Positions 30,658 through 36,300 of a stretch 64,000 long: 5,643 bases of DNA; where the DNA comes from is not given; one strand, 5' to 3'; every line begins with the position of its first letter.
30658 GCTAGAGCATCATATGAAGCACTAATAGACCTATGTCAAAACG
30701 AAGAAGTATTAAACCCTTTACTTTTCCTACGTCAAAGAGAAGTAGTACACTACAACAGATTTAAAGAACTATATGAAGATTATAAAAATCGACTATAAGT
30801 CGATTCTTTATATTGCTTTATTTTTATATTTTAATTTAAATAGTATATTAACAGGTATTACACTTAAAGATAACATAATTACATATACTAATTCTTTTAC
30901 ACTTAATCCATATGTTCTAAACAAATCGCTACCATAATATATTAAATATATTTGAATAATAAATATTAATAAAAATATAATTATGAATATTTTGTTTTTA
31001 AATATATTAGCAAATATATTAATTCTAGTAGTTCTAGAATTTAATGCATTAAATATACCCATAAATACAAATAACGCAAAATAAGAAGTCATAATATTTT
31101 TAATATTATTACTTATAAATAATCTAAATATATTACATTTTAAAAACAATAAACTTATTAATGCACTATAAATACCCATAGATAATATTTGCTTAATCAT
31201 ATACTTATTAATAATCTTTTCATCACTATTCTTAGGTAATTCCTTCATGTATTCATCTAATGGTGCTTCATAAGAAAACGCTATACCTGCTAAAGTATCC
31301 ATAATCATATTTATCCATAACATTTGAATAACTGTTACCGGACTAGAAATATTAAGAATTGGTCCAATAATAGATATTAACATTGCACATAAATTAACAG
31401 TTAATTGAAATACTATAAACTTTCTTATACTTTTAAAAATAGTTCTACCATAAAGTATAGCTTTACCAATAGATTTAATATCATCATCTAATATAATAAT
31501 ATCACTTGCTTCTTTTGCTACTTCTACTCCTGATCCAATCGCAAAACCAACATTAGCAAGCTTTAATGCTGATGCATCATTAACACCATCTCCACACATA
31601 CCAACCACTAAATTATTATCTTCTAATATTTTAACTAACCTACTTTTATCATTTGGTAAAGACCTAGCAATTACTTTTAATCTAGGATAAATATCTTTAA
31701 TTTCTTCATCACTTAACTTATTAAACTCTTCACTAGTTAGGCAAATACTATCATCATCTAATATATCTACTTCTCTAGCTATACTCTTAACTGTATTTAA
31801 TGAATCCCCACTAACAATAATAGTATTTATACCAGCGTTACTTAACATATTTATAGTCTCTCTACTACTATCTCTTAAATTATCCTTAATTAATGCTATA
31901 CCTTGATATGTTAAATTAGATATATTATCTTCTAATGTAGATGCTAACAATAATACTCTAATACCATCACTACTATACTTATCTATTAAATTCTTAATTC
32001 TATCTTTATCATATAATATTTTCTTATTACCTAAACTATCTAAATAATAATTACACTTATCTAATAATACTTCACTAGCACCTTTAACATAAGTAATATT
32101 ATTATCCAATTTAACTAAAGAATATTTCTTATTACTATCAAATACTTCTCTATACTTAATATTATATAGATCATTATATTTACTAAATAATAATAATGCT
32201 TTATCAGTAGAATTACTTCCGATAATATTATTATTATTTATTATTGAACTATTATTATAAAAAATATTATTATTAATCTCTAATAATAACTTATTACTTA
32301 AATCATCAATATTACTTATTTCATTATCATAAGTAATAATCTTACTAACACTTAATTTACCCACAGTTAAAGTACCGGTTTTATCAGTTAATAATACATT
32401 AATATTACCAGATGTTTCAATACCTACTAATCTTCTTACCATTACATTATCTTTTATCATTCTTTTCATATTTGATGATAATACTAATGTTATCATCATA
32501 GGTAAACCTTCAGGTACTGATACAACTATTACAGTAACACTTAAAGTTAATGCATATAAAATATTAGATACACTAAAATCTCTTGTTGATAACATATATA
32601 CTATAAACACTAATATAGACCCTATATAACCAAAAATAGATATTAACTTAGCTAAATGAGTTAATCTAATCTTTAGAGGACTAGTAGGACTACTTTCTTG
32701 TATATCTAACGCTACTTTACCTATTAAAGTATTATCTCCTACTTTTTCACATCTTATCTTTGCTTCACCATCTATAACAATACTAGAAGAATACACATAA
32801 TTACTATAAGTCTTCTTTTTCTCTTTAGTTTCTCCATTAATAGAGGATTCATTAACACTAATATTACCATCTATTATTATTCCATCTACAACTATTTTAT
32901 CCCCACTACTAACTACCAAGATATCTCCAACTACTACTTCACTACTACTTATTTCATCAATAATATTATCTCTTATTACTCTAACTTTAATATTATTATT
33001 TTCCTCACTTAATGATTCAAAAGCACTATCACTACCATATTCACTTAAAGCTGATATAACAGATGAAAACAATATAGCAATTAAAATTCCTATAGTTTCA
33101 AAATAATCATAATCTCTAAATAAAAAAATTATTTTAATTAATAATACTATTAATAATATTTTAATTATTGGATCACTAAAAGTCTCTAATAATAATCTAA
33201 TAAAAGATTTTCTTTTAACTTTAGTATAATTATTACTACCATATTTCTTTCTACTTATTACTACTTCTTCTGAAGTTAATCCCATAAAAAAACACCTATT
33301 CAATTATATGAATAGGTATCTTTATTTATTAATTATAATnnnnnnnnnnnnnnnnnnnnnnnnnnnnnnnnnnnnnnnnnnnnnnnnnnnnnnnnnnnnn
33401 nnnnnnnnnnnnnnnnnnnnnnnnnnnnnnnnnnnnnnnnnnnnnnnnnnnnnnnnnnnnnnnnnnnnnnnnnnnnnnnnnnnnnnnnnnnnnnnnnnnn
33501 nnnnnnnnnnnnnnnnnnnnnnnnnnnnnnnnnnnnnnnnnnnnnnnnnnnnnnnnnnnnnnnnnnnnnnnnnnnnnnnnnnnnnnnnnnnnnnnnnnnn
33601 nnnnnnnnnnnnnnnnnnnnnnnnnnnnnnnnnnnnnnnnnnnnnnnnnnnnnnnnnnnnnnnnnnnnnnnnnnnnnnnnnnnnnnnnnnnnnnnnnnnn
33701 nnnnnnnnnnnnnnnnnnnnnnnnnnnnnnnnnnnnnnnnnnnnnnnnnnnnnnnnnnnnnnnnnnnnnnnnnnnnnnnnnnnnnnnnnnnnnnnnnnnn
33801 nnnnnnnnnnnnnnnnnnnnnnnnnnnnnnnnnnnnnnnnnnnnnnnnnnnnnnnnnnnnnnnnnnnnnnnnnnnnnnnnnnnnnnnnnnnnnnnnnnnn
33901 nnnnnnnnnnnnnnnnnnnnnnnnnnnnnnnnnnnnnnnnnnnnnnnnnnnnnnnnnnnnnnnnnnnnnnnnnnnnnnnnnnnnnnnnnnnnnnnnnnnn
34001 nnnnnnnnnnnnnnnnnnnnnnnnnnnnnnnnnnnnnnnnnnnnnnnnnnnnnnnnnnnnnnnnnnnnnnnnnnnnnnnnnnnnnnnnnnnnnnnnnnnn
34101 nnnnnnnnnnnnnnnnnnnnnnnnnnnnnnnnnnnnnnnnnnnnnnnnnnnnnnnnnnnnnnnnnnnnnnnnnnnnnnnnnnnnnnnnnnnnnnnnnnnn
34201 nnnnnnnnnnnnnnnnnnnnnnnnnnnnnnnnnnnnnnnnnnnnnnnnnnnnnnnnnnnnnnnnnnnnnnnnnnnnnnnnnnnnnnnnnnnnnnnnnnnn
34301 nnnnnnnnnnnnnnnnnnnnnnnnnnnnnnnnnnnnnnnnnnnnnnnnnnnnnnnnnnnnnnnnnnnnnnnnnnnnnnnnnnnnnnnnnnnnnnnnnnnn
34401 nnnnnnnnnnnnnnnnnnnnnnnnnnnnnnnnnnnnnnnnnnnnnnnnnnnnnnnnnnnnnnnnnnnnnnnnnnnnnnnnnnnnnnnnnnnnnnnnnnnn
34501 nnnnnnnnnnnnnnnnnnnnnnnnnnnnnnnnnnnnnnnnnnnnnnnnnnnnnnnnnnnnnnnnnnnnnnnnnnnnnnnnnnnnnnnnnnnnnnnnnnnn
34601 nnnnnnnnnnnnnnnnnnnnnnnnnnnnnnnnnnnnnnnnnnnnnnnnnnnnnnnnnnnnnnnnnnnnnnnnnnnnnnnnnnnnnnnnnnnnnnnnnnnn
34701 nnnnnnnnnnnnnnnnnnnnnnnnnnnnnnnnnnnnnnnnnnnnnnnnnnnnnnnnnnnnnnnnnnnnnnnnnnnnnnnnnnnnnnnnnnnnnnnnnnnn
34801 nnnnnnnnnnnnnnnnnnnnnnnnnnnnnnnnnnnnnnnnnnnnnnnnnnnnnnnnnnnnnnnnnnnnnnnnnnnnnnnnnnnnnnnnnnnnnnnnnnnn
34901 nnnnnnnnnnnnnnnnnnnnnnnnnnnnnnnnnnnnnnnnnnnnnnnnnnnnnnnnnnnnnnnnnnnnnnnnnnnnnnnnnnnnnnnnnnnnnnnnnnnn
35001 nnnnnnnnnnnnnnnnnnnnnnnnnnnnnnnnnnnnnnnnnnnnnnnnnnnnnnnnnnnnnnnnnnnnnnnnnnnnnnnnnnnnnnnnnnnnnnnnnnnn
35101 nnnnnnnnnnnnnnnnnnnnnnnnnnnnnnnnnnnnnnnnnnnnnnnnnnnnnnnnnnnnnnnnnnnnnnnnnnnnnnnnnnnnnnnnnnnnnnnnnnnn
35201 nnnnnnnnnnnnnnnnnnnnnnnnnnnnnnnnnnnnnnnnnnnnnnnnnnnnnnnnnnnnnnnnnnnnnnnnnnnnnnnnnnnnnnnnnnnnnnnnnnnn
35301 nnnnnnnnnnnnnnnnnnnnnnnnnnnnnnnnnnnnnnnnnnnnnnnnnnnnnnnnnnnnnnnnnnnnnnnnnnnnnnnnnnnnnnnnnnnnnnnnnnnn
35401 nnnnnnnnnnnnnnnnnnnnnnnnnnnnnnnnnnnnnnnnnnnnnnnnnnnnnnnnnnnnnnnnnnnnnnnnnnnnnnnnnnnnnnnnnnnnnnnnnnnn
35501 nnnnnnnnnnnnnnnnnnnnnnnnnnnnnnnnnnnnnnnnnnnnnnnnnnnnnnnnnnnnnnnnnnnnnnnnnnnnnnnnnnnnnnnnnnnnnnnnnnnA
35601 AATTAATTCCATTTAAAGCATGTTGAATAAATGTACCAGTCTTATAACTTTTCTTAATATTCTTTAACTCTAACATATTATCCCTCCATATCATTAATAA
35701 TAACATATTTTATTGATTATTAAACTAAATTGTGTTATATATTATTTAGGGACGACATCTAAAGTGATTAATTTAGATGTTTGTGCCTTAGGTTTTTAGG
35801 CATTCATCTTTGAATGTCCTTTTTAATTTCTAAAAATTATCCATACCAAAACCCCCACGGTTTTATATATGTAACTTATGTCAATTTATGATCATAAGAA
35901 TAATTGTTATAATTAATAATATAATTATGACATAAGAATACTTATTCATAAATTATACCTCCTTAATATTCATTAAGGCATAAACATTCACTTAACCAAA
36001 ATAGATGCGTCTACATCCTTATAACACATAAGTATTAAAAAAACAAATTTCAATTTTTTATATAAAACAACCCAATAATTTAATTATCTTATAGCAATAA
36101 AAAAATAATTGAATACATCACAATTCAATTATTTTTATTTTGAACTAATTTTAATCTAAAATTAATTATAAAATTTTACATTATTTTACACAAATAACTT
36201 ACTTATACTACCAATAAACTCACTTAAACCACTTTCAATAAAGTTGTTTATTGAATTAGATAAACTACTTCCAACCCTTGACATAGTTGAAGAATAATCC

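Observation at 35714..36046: Second, diverged copy of the hydrophobic-peptide/sRNA module upstream of the MacB-type ABC gene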

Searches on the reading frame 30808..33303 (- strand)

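Call 12: search_protein_families(library=pfam, proteins=[window:30808-33303:-])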
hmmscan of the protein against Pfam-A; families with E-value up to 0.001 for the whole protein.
window:30808-33303:- (831 aa): 6 families
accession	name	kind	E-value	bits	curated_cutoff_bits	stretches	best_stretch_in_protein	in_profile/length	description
PF00122.25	E1-E2_ATPase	-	1.7e-40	138.9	28.1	1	104-284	4-180/181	E1-E2 ATPase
PF00689.26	Cation_ATPase_C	-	1.7e-36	126.1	27.3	1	654-824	2-174/175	Cation transporting ATPase, C-terminus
PF00702.32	Hydrolase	-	3.5e-14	54.1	26.4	1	301-583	1-190/191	haloacid dehalogenase-like hydrolase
PF00690.31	Cation_ATPase_N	-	2e-11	43.8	20.4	1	7-56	19-68/69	Cation transporter/ATPase, N-terminus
PF08282.18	Hydrolase_3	-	2.3e-05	24.7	20.9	0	570-616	209-255/255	haloacid dehalogenase-like hydrolase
PF13246.12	Cation_ATPase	-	0.00015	22.2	21.7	1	350-420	9-91/91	Cation transport ATPase (P-type)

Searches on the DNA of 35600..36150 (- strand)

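Call 34: search_dna_similar(query=window:35700-36060:-, collection=plasmids, mode=distant, max_evalue=0.01)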
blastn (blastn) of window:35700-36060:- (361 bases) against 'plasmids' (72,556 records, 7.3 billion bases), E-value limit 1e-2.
No match.

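Call 44: search_rna_families(source=window, start=35600, end=36150, threshold=evalue, max_evalue=10)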
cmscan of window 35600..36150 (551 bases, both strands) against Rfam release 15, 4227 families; matches with E-value up to 10: 7.
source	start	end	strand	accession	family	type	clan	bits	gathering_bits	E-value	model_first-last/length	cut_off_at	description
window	35755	35836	+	RF02732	JA04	Gene; sRNA;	-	20.4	81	2.2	1-81/81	no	Aggregatibacter sRNA JA04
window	36098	36141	-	RF00704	MIR397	Gene; miRNA;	-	18.5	55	1.1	1-117/117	no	MIR397 microRNA precursor family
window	35754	35818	+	RF00332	snoZ266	Gene; snRNA; snoRNA; CD-box;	-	16.9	43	3.5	1-90/90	no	Small nucleolar RNA Z266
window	35615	35674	+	RF00569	SNORD19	Gene; snRNA; snoRNA; CD-box;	CL00048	16.8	35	3.4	1-76/76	no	Small nucleolar RNA SNORD19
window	36094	36142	-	RF03321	mir-1006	Gene; miRNA;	-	15.1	64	8.7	1-78/78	no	mir-1006 microRNA precursor family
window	35749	35787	+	RF03630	mir-2818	Gene; miRNA;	-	14.9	90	5.1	11-48/60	no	mir-2818 microRNA precursor family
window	35761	35815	+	RF01697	Chlorobi-RRM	Cis-reg;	-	14.3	45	5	1-73/73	no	Chlorobi-RRM RNA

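Call 75: search_dna_similar(query=window:35700-36060:-, collection=phages, mode=distant, max_evalue=0.01)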
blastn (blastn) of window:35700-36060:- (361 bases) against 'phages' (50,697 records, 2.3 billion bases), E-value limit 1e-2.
No match.

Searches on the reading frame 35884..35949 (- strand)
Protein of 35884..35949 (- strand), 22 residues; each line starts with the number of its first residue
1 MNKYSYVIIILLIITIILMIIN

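Call 41: search_protein_families(library=pfam, proteins=[window:35884-35949:-], max_evalue=10)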
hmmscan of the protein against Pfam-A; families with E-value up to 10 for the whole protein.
seq(22 aa): 0 families

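Call 42: search_protein_families(library=ncbifam, proteins=[window:35884-35949:-], max_evalue=10)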
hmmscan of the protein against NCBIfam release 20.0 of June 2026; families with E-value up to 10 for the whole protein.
seq(22 aa): 1 family
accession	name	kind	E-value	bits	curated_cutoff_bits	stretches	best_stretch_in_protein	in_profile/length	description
NF010185.0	PRK13664.1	equivalog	2.8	8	98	1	2-21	5-24/65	hypothetical protein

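Call 43: search_protein_families(library=padloc, proteins=[window:35884-35949:-], max_evalue=10)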
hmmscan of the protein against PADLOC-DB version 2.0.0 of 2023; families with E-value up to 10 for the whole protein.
seq(22 aa): 0 families
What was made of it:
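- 35881..35949 (-): ORF for the 22-aa hydrophobic peptide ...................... (putative toxin). No family match (calls 41-43).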
